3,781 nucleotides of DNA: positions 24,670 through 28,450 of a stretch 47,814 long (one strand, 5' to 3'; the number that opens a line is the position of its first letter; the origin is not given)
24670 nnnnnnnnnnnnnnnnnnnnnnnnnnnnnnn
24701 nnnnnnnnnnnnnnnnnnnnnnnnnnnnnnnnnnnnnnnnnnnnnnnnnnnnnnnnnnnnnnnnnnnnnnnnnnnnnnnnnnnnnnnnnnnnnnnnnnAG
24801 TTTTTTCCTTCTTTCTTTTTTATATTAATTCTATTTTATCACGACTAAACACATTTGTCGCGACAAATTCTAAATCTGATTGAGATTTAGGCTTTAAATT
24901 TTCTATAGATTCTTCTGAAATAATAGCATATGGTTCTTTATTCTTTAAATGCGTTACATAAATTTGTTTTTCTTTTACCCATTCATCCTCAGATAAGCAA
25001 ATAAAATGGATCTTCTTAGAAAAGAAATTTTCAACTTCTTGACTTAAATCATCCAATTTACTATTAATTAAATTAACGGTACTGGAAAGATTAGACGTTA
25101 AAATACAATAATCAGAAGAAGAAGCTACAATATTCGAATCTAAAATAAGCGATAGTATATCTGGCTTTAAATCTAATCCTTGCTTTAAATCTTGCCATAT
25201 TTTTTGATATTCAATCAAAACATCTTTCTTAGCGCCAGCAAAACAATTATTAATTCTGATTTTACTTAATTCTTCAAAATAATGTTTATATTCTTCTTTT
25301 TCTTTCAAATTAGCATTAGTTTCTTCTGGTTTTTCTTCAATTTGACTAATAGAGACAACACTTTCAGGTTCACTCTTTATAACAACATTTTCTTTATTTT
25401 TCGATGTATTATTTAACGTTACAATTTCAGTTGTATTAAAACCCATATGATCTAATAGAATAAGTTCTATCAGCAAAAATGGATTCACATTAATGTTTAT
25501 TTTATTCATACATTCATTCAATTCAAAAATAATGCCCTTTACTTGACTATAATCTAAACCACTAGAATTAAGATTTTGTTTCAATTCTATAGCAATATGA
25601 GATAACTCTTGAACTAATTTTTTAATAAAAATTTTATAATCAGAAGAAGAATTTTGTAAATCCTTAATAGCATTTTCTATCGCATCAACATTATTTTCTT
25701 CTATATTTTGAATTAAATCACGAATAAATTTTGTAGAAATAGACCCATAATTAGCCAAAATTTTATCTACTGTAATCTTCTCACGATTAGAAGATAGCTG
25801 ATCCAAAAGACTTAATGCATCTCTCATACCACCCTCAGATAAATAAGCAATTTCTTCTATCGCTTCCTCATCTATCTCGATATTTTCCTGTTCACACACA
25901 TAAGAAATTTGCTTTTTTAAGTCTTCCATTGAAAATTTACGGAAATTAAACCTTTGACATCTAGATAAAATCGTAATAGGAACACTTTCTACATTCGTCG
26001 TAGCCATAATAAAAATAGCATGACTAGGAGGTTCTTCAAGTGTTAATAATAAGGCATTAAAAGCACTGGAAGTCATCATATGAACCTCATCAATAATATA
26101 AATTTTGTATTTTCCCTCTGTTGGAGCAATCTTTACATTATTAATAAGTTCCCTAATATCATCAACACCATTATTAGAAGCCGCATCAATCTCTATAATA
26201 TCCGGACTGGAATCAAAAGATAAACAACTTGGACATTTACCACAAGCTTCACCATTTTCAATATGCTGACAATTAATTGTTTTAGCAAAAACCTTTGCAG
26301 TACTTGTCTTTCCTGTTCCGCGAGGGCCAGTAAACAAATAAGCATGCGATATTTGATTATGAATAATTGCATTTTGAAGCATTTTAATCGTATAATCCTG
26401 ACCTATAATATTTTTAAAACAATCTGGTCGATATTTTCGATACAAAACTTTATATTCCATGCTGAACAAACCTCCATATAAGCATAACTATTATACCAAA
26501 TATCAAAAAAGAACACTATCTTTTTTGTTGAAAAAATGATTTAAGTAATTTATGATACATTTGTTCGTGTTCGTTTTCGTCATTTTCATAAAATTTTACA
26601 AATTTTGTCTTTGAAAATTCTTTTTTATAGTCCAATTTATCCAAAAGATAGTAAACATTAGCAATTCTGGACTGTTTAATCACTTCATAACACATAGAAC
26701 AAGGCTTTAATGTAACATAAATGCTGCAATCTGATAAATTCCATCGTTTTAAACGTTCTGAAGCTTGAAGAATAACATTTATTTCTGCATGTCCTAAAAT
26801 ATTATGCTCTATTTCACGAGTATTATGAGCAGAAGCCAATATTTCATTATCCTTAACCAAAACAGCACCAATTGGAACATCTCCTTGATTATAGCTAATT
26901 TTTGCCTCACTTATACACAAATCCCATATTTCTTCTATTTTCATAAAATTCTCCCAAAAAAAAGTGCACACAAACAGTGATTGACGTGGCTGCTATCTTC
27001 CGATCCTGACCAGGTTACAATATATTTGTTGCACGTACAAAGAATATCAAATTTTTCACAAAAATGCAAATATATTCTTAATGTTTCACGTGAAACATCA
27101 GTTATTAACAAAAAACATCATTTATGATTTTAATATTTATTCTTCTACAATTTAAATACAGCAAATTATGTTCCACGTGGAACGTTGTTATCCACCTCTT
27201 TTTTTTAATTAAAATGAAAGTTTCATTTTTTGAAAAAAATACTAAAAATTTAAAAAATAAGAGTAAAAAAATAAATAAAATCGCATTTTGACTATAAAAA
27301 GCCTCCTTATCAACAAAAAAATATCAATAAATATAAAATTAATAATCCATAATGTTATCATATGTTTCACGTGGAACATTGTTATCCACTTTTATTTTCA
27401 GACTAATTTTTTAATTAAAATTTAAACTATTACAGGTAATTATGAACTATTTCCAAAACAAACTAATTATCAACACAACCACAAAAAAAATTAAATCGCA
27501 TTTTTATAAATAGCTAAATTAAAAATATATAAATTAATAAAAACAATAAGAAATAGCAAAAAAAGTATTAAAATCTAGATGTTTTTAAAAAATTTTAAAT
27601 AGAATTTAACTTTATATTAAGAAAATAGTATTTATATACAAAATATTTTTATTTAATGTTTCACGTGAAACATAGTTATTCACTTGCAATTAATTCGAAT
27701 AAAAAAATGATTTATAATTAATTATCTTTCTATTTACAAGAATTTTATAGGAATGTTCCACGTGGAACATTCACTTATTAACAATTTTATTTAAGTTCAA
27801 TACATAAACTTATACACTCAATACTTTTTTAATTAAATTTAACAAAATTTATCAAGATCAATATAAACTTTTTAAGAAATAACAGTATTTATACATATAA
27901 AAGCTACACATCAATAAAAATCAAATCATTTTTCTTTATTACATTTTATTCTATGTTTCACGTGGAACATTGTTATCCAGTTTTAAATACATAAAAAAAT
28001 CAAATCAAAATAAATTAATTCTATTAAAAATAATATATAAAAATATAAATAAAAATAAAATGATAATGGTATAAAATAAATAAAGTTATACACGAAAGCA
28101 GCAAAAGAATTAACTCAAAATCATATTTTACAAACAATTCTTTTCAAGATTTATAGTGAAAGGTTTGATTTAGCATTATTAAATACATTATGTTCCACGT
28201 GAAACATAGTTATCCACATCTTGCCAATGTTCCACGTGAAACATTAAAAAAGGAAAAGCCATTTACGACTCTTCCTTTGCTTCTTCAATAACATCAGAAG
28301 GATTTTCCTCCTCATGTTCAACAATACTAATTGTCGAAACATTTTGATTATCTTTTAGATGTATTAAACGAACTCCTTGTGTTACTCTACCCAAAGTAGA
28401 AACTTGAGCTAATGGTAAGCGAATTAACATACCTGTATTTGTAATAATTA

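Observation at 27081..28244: Eight ParB-type parS palindromes in a dedicated gene-free block, hard-wired at fixed spacing to DnaA boxes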

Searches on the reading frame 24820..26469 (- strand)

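Call 11: search_protein_families(library=pfam, proteins=[window:24820-26469:-])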
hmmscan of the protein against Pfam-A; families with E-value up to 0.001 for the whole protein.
window:24820-26469:- (549 aa): 11 families
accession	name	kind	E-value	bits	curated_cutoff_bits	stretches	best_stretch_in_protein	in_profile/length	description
PF13177.12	DNA_pol3_delta2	-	3.8e-46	157.4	27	1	24-179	2-160/161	DNA polymerase III, delta subunit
PF00004.35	AAA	-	3.7e-14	53.7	21.2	1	45-174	2-126/131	ATPase family associated with various cellular activities (AAA)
PF22608.2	DNAX_ATPase_lid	-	2.9e-12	46.6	27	1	185-224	3-42/49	DNA polymerase III clamp loader subunit, ATPase lid domain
PF21960.2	RCF1-5-like_lid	-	1.8e-05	25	27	1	189-222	4-38/43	RCF1/5-like, AAA+ ATPase lid domain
PF13401.12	AAA_22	-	3.2e-05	24.7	27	0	45-145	9-109/130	AAA domain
PF25361.1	AAA_lid_RFC1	-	6.1e-05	22.8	34.9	1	182-236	2-56/59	RFC1-like, AAA+ ATPase lid domain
PF13173.12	AAA_14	-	0.00017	22.1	27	0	43-134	4-76/129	AAA domain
PF16193.11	AAA_assoc_2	-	0.00019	22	34.3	1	194-253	2-55/81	AAA C-terminal domain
PF03215.21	Rad17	-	0.0002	21.8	23.8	1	8-75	8-79/186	Rad17 P-loop domain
PF07728.20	AAA_5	-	0.00021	21.8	22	0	45-67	3-25/139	AAA domain (dynein-related subfamily)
PF05496.18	RuvB_N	-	0.00058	20.1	27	0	14-68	2-60/159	Holliday junction DNA helicase RuvB P-loop domain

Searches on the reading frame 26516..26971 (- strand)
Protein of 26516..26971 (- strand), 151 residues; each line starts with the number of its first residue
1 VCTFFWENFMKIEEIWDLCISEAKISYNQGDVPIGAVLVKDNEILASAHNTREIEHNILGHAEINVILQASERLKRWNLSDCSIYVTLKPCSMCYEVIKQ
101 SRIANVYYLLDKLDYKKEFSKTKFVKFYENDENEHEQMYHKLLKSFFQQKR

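Call 11: search_protein_families(library=pfam, proteins=[window:26516-26971:-])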
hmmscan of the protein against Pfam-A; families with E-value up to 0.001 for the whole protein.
window:26516-26971:- (151 aa): 3 families
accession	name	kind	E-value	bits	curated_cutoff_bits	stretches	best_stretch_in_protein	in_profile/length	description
PF14437.12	MafB19-deam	-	4.2e-30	104.9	27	1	13-151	4-142/142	MafB19-like deaminase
PF00383.29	dCMP_cyt_deam_1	-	2.7e-25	88.6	25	1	12-109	4-101/102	Cytidine and deoxycytidylate deaminase zinc-binding region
PF14439.12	Bd3614-deam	-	6.7e-08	33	38.5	1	33-100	9-76/113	Bd3614-like deaminase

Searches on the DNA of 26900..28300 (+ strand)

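Call 12: search_dna_similar(query=window:26900-28300:+, collection=plasmids, mode=distant)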
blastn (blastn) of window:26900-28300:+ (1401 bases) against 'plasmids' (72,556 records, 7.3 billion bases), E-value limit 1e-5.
No match.

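Call 50: search_rna_families(source=window, start=26900, end=28300, threshold=evalue, max_evalue=1)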
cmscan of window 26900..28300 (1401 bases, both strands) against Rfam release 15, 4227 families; matches with E-value up to 1: 2.
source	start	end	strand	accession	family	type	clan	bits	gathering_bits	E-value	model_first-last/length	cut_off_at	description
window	26947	27045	-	RF00169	Bacteria_small_SRP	Gene;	CL00003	57.1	40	1.6e-11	1-97/97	no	Bacterial small signal recognition particle RNA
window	28188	28244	-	RF04130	MIR7996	Gene; miRNA;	-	22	119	0.36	1-190/190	no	MIR7996 microRNA precursor family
